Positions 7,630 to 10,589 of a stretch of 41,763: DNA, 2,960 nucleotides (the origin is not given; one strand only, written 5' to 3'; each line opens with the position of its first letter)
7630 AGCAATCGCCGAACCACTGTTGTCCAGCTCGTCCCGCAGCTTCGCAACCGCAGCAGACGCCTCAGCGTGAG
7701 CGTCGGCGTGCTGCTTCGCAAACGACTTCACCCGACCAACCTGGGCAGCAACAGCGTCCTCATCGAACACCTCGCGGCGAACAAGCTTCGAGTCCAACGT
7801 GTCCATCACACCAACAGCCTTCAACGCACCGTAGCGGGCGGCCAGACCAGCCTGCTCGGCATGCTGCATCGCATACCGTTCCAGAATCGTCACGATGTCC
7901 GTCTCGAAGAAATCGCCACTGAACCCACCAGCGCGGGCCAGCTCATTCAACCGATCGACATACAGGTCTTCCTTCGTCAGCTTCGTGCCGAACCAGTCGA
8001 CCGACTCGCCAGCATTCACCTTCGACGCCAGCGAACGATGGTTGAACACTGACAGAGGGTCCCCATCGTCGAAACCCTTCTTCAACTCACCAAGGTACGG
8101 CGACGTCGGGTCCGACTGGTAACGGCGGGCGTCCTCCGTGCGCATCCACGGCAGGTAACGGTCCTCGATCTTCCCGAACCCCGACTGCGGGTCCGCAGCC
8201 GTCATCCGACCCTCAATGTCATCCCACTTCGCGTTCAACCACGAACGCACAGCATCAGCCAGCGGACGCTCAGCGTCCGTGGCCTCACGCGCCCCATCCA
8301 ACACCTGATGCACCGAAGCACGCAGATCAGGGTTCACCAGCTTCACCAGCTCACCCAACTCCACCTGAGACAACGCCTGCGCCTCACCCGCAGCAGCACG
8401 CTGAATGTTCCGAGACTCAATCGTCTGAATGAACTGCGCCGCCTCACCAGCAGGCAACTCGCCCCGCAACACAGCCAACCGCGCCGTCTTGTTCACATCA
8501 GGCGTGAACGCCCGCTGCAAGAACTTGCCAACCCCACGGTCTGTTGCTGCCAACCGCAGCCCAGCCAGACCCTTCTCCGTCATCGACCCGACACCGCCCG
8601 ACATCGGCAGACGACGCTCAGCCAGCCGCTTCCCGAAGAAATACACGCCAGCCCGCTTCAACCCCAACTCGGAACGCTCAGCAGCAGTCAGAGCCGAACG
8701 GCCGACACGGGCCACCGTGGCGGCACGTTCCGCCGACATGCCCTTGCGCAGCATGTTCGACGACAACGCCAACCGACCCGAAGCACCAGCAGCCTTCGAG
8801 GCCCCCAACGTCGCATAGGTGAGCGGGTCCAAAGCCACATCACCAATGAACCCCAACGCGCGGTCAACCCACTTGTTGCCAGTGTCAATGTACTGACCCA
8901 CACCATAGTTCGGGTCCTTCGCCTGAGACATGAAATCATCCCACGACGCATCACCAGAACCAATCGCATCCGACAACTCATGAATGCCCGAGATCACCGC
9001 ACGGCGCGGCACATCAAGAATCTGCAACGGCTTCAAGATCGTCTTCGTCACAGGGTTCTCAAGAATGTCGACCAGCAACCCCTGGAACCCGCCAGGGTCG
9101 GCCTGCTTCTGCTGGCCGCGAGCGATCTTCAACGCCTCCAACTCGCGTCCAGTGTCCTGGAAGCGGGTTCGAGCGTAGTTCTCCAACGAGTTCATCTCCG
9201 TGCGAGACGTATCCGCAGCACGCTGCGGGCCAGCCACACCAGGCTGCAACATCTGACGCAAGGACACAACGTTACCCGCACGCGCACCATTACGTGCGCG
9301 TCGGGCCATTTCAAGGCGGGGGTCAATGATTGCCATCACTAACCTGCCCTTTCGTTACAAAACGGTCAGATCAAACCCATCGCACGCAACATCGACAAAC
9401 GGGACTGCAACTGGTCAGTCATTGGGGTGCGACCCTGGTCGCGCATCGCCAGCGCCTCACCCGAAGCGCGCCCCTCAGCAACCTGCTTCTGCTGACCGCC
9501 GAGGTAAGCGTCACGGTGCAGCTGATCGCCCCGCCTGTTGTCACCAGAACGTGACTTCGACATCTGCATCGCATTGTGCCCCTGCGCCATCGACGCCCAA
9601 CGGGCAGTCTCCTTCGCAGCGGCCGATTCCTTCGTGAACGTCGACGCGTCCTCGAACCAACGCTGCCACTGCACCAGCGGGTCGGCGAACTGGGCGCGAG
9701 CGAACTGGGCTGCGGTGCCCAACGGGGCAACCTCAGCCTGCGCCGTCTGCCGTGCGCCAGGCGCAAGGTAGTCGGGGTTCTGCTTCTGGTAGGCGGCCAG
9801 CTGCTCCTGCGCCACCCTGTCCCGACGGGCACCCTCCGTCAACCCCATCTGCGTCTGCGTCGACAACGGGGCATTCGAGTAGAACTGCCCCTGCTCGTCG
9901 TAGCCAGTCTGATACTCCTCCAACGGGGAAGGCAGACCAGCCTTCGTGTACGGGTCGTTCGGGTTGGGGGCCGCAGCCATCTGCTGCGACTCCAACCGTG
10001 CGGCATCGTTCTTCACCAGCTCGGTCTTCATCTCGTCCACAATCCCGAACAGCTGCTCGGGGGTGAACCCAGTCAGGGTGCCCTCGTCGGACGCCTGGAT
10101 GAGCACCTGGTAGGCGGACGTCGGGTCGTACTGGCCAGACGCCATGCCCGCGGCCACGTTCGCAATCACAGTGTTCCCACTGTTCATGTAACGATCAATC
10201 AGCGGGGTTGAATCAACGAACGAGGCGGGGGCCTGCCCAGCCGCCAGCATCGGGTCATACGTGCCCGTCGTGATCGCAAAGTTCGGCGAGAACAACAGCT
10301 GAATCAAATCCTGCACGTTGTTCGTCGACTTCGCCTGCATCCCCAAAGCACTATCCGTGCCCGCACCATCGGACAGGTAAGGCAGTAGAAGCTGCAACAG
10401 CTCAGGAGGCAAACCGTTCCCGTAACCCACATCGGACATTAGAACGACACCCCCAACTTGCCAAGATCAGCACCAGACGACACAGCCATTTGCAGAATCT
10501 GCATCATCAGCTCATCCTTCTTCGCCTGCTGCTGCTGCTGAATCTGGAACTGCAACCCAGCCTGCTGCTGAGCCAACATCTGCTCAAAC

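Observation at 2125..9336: A 2,404-aa ORF (about 17 percent of the genome) with no recognisable enzymatic motif, placed where podoviruses keep ejection proteins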

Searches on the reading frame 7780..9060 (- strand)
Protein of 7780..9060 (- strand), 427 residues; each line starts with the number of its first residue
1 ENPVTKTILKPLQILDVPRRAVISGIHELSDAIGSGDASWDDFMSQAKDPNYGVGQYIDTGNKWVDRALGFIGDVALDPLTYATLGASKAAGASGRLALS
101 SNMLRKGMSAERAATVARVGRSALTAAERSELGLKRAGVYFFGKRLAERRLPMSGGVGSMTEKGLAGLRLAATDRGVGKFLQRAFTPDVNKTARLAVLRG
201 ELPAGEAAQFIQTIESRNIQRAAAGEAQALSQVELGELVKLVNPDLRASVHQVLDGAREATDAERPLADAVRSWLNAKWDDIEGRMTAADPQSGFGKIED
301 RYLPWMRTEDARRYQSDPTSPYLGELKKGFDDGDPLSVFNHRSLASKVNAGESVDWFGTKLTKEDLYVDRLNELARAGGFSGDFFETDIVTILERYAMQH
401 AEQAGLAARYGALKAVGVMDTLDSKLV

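Call 50: search_dna_similar(query=window:7780-9060:-, collection=phages, mode=protein, max_evalue=1, max_rows=30)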
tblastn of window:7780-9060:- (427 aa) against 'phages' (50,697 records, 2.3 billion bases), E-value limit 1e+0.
Records with a match: 2; places in all: 2; records where one place covers at least 80% of the query: 0.
Best place of each record, by identity: <60% 2.
By first word of the organism name: Caudoviricetes 2.
By host as written in the record: - 2.
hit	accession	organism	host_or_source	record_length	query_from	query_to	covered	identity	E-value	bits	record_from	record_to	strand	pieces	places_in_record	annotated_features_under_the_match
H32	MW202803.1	Caudoviricetes sp.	Manatee Spring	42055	8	79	17%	34.8%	1e-6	57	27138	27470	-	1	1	chromosome segregation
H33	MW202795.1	Caudoviricetes sp.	Manatee Spring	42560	4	82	19%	31.2%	1e-2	44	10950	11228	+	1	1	hypothetical protein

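Call 52: get_annotated_region(hit=H33, flank=12000)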
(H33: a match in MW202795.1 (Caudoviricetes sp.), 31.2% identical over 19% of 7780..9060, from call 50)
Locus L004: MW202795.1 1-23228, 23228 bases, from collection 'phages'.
description: Podoviridae sp. isolate ctEqG8, complete genome.
organism: Caudoviricetes sp. (NCBI taxid 2832643)
taxonomy: Viruses; Duplodnaviria; Heunggongvirae; Uroviricota; Caudoviricetes
host: -; source: Manatee Spring; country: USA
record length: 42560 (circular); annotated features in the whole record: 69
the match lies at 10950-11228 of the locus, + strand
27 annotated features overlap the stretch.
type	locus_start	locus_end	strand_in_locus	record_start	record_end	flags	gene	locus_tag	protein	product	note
CDS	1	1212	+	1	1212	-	-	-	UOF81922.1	major capsid protein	-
CDS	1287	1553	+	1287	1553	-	-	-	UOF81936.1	hypothetical protein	-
CDS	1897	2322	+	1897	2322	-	-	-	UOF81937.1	hypothetical protein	-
CDS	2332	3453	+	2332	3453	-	-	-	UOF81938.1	hypothetical protein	-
CDS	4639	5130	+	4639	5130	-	-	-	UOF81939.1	hypothetical protein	-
CDS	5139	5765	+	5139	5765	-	-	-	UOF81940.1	hypothetical protein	-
CDS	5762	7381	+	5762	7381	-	-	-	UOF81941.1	phage stabilization protein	-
CDS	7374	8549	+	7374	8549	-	-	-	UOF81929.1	tail fiber protein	-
CDS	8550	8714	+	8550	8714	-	-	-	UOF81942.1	hypothetical protein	-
CDS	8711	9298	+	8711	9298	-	-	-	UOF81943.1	hypothetical protein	-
CDS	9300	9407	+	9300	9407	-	-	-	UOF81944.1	hypothetical protein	-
CDS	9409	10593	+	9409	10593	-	-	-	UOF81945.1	hydrolasE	-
CDS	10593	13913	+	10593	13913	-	-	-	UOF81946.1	hypothetical protein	-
CDS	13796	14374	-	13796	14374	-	-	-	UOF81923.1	hnh endonuclease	-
CDS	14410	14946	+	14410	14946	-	-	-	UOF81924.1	transcription factor whiB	-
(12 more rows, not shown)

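Call 60: search_dna_similar(query=L004:10593-13910:+, collection=phages, mode=protein, max_evalue=0.01, max_rows=40)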
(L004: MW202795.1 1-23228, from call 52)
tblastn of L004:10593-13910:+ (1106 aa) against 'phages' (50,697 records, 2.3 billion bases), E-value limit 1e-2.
Records with a match: 5; places in all: 5; records where one place covers at least 80% of the query: 1.
Best place of each record, by identity: >=99% 1; <60% 4.
By first word of the organism name: Microbacterium 2; Caudoviricetes 1; Cellulosimicrobium 1; Arthrobacter 1.
By host as written in the record: Microbacterium paraoxydans NRRL B-14843 2; - 1; Cellulosimicrobium sp. 1; Arthrobacter sp. ATCC 21022 1.
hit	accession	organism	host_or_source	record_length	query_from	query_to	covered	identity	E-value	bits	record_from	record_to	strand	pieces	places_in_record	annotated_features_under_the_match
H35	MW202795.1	Caudoviricetes sp.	Manatee Spring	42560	1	1090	99%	100.0%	0e+0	2229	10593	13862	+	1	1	hypothetical protein | hnh endonuclease | hydrolasE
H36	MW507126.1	Microbacterium phage Shocker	Microbacterium paraoxydans NRRL B-14843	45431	678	1013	30%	25.8%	1e-15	89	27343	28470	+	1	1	37: hypothetical protein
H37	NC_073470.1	Microbacterium phage Shocker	Microbacterium paraoxydans NRRL B-14843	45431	678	1013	30%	25.8%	1e-15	89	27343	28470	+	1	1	37: hypothetical protein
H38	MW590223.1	Cellulosimicrobium phage DS1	Cellulosimicrobium sp.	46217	692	985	27%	26.1%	3e-14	84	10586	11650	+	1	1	hypothetical protein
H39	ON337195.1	Arthrobacter phage Casserole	Arthrobacter sp. ATCC 21022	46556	96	216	11%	31.6%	9e-3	46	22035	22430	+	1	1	27: hypothetical protein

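Call 62: get_annotated_region(hit=H37, flank=14000)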
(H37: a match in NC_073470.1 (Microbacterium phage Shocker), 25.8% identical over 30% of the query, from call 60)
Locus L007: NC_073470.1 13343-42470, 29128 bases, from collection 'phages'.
description: Microbacterium phage Shocker, complete genome.
organism: Microbacterium phage Shocker (NCBI taxid 2805839)
taxonomy: Viruses; Duplodnaviria; Heunggongvirae; Uroviricota; Caudoviricetes
host: Microbacterium paraoxydans NRRL B-14843; source: soil; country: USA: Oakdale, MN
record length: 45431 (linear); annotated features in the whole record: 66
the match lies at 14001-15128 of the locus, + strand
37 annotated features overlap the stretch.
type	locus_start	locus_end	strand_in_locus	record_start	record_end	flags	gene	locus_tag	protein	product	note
CDS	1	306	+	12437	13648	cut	23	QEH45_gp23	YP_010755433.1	major capsid protein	-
CDS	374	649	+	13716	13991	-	24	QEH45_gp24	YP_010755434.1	membrane protein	-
CDS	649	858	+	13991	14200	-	25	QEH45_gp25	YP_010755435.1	hypothetical protein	-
CDS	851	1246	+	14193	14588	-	26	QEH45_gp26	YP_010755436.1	membrane protein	-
CDS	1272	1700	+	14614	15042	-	27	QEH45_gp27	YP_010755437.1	hypothetical protein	-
CDS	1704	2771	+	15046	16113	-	28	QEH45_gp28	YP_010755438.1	glycoside hydrolase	-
CDS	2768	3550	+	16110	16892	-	29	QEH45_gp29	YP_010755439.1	hydrolase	-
CDS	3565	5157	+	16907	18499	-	30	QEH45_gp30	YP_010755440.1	esterase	-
CDS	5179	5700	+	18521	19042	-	31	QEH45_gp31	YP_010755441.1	hypothetical protein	-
CDS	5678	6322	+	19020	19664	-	32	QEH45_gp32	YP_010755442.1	tail tube protein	-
CDS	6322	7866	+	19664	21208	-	33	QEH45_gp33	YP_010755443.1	hypothetical protein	-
CDS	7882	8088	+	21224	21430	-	34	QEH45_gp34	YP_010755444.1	hypothetical protein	-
CDS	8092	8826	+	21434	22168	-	35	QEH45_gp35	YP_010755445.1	hypothetical protein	-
CDS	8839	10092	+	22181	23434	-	36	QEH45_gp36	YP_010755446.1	hypothetical protein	-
CDS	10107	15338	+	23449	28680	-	37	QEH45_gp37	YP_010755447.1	hypothetical protein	-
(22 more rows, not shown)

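Call 63: get_annotated_region(hit=H39, flank=14000)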
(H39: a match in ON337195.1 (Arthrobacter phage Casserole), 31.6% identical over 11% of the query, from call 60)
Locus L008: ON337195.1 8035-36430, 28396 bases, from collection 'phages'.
description: Arthrobacter phage Casserole, complete genome.
organism: Arthrobacter phage Casserole (NCBI taxid 2946721)
taxonomy: Viruses; Duplodnaviria; Heunggongvirae; Uroviricota; Caudoviricetes; Jasminevirus
host: Arthrobacter sp. ATCC 21022; source: soil; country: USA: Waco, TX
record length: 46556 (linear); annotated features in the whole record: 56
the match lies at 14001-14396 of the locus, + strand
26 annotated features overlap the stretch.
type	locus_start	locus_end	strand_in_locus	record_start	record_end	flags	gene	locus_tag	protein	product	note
CDS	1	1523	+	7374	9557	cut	13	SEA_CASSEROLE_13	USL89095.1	portal protein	-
CDS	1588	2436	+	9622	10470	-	14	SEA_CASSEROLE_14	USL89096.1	hypothetical protein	gp14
CDS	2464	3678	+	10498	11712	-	15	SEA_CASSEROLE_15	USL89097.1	major capsid protein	-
CDS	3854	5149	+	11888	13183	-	16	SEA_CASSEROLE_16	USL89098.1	esterase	-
CDS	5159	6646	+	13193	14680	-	17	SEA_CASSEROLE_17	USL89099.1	hydrolase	-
CDS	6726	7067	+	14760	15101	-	18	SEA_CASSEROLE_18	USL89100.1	hypothetical protein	gp18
CDS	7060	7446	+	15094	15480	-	19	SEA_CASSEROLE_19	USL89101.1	hypothetical protein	gp19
CDS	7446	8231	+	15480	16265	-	20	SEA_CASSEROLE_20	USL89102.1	lysin A N-acetylmuramoyl-L-alanine amidase domain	lysin A, N-acetylmuramoyl-L-alanine amidase domain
CDS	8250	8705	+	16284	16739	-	21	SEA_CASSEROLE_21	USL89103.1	hypothetical protein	gp21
CDS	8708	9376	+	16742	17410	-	22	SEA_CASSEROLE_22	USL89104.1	minor tail protein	-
CDS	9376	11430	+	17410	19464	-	23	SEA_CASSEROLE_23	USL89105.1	minor tail protein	-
CDS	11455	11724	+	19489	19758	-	24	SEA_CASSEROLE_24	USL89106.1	hypothetical protein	gp24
CDS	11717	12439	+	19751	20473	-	25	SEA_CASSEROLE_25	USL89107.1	hypothetical protein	gp25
CDS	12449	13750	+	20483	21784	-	26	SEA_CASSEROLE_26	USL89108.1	hypothetical protein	gp26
CDS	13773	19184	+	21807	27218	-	27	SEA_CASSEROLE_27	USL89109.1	hypothetical protein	gp27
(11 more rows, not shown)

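Call 79: get_annotated_region(hit=H38, flank=9000)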
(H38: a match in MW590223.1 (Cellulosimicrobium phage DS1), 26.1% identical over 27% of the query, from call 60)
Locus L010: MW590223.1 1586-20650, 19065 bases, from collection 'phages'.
description: Cellulosimicrobium phage DS1, complete genome.
organism: Cellulosimicrobium phage DS1 (NCBI taxid 2812903)
taxonomy: Viruses; Duplodnaviria; Heunggongvirae; Uroviricota; Caudoviricetes
host: Cellulosimicrobium sp.; source: wastewater from laboratory wastewater treatment plant; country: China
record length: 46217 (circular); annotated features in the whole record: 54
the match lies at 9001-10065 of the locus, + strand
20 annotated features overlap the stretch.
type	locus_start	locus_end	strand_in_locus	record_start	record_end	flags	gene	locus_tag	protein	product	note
CDS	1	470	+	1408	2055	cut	-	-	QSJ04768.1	hypothetical protein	-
CDS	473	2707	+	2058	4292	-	-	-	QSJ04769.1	hypothetical protein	-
CDS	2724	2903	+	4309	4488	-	-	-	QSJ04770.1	hypothetical protein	-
CDS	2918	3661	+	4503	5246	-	-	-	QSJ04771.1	hypothetical protein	-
CDS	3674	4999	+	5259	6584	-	-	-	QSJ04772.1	hypothetical protein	-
CDS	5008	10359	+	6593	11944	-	-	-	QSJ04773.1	hypothetical protein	-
CDS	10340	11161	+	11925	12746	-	-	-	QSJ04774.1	peptidoglycan endopeptidase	Peptidoglycan endopeptidase RipB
CDS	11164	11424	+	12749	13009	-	-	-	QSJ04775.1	hypothetical protein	-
CDS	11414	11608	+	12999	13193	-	-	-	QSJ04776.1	hypothetical protein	-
CDS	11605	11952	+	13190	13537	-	-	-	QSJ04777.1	hypothetical protein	-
CDS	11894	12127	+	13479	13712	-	-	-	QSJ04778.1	hypothetical protein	-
CDS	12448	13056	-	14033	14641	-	-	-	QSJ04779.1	hypothetical protein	-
CDS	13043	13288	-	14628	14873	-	-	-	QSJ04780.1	hypothetical protein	-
CDS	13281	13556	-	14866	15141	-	-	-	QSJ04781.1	hypothetical protein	-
CDS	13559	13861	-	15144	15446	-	-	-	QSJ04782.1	hypothetical protein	-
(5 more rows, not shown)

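Call 85: search_protein_families(library=pfam, proteins=[L004:10593-11600:+, L007:10107-15335:+, L008:13773-19181:+, L010:5008-10356:+], max_evalue=1)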
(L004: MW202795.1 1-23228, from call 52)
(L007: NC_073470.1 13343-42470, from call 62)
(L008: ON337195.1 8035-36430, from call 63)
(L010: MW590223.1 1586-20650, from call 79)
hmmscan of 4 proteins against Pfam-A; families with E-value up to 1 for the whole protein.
L004:10593-11600:+ (336 aa): 1 family
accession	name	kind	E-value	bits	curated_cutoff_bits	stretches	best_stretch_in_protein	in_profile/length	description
PF12053.14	Par3_HAL_N_term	-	0.001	19.7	21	1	233-288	23-76/83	N-terminal of Par3 and HAL proteins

L007:10107-15335:+ (1743 aa): 3 families
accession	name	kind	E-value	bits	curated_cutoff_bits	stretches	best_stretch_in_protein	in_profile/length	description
PF08281.18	Sigma70_r4_2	-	0.051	13.7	25.7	1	786-807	28-49/54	Sigma-70, region 4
PF13936.12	HTH_38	-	0.08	13.1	27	0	785-807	21-43/44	Helix-turn-helix domain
PF13542.12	HTH_Tnp_ISL3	-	0.17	11.8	27.4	1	783-807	26-49/51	Helix-turn-helix domain of transposase family ISL3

L008:13773-19181:+ (1803 aa): 3 families
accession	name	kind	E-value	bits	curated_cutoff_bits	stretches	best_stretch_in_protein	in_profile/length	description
PF20772.2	TACO1_YebC_N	-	0.079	13.9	36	1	626-678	22-72/73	TACO1/YebC protein N-terminal domain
PF08643.16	DUF1776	-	0.086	12.7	25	1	1137-1220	207-285/294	Fungal family of unknown function (DUF1776)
PF10675.14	DUF2489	-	0.18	12.3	27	1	1024-1082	63-121/130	Protein of unknown function (DUF2489)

L010:5008-10356:+ (1783 aa): 0 families

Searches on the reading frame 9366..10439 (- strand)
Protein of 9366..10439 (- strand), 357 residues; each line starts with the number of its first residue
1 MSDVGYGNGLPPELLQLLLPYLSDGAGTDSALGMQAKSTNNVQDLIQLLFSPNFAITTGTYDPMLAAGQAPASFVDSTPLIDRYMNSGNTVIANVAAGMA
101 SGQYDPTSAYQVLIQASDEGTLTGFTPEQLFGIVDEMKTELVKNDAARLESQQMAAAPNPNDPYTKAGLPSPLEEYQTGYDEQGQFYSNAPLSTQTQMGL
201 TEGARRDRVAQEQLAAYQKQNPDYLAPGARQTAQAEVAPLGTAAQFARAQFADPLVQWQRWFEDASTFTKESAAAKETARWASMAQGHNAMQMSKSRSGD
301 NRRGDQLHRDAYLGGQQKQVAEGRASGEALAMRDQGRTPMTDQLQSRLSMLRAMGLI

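Call 8: search_protein_families(library=pfam, proteins=[window:9366-10439:-], max_evalue=0.01)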
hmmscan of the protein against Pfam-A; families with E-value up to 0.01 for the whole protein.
window:9366-10439:- (357 aa): 0 families

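Call 9: search_protein_families(library=phrogs, proteins=[window:9366-10439:-], max_evalue=0.001)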
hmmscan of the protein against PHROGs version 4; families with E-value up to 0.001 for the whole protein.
window:9366-10439:- (357 aa): 0 families

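Call 135: search_protein_families(library=ncbifam, proteins=[window:9366-10439:-], max_evalue=0.1)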
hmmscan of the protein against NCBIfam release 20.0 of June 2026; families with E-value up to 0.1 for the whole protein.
window:9366-10439:- (357 aa): 0 families
